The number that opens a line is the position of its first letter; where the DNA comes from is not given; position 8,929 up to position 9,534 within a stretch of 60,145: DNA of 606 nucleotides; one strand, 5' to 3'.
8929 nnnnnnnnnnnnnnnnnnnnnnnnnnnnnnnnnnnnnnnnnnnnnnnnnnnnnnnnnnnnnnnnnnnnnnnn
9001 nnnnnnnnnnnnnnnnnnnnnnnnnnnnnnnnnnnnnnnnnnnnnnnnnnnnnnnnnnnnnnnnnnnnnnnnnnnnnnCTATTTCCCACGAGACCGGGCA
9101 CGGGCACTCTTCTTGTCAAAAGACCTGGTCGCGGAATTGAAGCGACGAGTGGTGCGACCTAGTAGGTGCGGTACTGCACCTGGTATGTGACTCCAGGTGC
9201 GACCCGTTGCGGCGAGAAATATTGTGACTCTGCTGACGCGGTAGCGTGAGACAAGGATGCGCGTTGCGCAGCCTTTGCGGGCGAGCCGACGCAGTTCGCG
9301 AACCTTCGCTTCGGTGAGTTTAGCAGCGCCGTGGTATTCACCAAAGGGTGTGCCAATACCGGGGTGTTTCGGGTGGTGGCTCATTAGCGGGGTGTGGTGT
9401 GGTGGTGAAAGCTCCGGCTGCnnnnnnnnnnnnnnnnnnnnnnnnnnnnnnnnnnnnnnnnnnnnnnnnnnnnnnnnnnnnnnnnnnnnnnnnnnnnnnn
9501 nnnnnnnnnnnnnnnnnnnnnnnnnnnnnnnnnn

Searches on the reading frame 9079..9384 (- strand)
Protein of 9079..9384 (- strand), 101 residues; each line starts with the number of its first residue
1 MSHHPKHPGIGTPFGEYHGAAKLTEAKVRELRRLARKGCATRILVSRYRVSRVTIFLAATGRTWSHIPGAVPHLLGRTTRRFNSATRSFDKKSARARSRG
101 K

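Call 4: search_protein_families(library=pfam, proteins=[window:9079-9384:-], max_evalue=0.01)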
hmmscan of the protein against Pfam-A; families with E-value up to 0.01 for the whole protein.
window:9079-9384:- (101 aa): 0 families

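Call 11: search_protein_families(library=phrogs, proteins=[window:9079-9384:-], max_evalue=0.01)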
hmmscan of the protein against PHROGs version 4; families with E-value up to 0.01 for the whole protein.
window:9079-9384:- (101 aa): 2 families
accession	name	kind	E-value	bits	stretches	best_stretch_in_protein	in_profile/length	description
phrog_6156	-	DNA, RNA and nucleotide metabolism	6.5e-05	23.4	1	18-71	181-234/261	endonuclease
phrog_20467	-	DNA, RNA and nucleotide metabolism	0.0086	17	0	20-67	60-107/112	HNH endonuclease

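Call 91: search_protein_families(library=pfam, proteins=[window:9079-9384:-], max_evalue=0.1)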
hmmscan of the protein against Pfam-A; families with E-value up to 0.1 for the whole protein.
window:9079-9384:- (101 aa): 0 families
